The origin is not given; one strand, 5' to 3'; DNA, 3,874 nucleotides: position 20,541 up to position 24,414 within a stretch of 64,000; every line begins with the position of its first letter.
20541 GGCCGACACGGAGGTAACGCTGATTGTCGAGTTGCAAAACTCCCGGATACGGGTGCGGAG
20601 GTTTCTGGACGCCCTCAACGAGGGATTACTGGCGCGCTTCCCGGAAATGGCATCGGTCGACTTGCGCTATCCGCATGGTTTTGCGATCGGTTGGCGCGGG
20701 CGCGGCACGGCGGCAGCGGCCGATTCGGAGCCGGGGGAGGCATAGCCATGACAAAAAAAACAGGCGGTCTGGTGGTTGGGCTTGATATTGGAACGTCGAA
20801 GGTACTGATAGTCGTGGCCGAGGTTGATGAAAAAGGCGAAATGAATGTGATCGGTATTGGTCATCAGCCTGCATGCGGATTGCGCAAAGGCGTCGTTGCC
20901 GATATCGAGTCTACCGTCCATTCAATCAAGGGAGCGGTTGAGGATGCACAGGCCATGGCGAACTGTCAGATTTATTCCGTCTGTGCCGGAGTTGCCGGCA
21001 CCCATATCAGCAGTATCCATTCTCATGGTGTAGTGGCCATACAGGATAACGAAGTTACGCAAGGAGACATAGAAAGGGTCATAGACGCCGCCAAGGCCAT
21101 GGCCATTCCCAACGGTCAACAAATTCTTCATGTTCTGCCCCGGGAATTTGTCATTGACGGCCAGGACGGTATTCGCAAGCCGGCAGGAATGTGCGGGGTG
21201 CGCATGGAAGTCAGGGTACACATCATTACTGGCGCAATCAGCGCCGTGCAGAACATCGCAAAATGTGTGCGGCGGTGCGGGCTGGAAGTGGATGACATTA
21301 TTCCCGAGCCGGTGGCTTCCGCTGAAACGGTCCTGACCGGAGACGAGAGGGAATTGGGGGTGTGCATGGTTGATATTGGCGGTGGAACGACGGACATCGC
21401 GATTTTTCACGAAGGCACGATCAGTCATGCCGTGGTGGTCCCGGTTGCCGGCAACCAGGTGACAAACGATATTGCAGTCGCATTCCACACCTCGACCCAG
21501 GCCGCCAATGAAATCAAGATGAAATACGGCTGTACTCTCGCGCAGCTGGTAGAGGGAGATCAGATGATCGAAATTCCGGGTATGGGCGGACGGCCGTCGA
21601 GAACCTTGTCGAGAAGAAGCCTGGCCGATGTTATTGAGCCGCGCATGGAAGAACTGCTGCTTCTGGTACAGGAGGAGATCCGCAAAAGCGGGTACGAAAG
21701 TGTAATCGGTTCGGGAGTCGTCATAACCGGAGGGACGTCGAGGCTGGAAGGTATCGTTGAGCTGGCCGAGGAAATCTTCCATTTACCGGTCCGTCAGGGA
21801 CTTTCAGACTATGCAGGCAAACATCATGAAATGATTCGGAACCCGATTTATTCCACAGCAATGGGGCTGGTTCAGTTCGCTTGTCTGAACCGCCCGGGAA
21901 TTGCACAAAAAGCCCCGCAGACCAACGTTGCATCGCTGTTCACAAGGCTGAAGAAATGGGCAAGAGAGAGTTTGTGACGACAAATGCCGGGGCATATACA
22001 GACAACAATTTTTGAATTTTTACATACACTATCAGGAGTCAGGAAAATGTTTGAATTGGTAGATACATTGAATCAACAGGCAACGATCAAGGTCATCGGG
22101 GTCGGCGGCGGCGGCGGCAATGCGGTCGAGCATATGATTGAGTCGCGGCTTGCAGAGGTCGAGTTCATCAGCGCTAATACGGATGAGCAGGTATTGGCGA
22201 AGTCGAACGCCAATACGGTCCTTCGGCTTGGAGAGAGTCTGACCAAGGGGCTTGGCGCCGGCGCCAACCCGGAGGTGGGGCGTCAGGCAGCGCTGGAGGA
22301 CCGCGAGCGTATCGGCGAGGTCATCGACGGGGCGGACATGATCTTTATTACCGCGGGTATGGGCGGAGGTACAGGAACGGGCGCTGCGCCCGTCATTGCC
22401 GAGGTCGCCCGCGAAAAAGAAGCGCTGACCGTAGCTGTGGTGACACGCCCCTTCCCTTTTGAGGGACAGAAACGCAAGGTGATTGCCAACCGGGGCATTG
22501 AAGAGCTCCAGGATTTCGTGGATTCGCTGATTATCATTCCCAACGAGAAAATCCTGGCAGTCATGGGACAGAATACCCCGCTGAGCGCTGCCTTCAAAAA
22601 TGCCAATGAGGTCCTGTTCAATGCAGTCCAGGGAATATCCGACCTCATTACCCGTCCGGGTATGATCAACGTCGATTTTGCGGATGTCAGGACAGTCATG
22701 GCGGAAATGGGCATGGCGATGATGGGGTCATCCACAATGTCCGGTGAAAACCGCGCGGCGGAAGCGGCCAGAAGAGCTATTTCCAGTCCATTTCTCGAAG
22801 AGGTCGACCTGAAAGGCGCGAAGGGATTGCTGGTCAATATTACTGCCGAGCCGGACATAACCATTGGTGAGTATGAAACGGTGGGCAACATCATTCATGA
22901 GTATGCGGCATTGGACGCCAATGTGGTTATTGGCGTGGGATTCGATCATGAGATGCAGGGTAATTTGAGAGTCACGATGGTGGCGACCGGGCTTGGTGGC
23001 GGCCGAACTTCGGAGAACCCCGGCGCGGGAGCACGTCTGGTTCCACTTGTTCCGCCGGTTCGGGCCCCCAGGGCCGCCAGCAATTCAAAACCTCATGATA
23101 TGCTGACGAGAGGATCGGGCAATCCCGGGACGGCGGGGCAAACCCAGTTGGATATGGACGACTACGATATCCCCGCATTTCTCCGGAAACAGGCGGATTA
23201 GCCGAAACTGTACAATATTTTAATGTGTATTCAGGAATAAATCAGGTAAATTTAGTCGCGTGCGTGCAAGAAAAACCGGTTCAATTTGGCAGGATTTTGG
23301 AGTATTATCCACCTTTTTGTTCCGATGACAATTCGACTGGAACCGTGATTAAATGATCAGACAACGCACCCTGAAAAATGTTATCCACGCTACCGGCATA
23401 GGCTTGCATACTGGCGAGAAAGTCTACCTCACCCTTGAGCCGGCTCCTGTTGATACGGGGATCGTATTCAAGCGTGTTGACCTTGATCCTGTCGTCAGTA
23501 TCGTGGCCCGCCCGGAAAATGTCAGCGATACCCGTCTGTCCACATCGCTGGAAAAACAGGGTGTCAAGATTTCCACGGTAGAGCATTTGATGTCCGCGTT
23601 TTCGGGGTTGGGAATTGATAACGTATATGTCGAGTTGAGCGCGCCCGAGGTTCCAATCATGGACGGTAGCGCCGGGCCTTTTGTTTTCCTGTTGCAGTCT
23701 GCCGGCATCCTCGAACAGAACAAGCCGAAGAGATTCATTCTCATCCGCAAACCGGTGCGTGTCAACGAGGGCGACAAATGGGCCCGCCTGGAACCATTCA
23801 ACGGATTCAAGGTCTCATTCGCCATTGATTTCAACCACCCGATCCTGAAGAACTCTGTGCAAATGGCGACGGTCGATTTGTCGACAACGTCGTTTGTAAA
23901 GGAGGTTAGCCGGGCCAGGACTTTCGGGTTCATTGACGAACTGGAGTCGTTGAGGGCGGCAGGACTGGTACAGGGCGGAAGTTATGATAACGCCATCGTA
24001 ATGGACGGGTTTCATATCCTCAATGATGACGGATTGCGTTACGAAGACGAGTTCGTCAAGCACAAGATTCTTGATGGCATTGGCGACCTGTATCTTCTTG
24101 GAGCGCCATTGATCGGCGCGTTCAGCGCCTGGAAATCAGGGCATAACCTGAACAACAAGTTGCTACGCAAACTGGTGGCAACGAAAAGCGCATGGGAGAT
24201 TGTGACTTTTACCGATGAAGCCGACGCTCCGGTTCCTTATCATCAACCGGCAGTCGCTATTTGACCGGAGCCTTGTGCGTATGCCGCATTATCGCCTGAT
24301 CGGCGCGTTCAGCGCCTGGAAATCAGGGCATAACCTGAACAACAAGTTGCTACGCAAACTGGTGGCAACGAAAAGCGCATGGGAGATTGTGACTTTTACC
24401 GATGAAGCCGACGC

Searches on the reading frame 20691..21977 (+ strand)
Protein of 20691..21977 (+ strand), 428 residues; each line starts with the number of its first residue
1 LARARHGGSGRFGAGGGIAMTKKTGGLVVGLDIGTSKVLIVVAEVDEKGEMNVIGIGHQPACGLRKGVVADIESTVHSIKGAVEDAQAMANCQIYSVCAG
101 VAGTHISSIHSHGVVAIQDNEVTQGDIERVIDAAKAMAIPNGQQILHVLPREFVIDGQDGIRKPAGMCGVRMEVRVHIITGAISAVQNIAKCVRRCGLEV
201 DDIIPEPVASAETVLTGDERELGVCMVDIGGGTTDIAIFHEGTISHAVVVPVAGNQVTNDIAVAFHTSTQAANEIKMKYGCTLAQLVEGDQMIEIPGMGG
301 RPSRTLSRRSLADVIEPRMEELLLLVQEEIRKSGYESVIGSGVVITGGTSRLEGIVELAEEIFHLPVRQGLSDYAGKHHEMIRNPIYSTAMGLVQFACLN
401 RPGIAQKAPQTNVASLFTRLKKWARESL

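Call 61: search_protein_families(library=pfam, proteins=[window:20691-21977:+], max_evalue=0.00001)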
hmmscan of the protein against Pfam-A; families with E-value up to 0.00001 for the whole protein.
window:20691-21977:+ (428 aa): 4 families
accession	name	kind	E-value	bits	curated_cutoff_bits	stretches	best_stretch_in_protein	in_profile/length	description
PF14450.12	FtsA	-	2e-46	157.9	31.8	2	225-392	1-127/127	Cell division protein FtsA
PF02491.25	SHS2_FTSA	-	3.1e-32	111.2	25.4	1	103-180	1-79/79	SHS2 domain inserted in FTSA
PF06723.19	MreB_Mbl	-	6.7e-13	48.6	27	1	189-368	112-302/327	MreB/Mbl protein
PF06277.17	EutA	-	1.2e-06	28.2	27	0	217-261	138-182/475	Ethanolamine utilisation protein EutA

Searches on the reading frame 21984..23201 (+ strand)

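Call 61: search_protein_families(library=pfam, proteins=[window:21984-23201:+], max_evalue=0.00001)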
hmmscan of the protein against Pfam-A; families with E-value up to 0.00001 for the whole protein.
window:21984-23201:+ (405 aa): 2 families
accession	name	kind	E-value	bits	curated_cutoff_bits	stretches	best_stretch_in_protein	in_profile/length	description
PF00091.31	Tubulin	-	6.9e-48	163.9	33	1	35-194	2-189/190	Tubulin/FtsZ family, GTPase domain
PF12327.13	FtsZ_C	-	1.1e-29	103.1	27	1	243-337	1-94/95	FtsZ family, C-terminal domain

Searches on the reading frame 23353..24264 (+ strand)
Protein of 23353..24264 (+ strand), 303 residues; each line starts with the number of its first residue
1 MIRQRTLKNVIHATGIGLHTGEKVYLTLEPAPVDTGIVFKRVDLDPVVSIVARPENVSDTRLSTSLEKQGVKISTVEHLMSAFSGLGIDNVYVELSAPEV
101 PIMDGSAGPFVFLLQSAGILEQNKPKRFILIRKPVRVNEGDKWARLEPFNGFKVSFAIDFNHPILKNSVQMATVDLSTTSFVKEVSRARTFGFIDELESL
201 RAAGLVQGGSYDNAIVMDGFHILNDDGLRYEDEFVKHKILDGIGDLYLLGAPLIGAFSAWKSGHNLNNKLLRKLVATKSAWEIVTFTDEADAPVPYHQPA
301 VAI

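Call 5: search_protein_families(library=padloc, proteins=[window:23353-24264:+], max_evalue=10)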
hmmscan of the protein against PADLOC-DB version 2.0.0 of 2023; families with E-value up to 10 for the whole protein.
window:23353-24264:+ (303 aa): 0 families

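Call 61: search_protein_families(library=pfam, proteins=[window:23353-24264:+], max_evalue=0.00001)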
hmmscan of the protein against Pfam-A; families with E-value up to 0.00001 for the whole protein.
window:23353-24264:+ (303 aa): 1 family
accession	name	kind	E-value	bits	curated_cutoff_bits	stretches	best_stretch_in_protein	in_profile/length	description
PF03331.19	LpxC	-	1.3e-110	369.5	27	1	4-275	1-267/268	UDP-3-O-acyl N-acetylglycosamine deacetylase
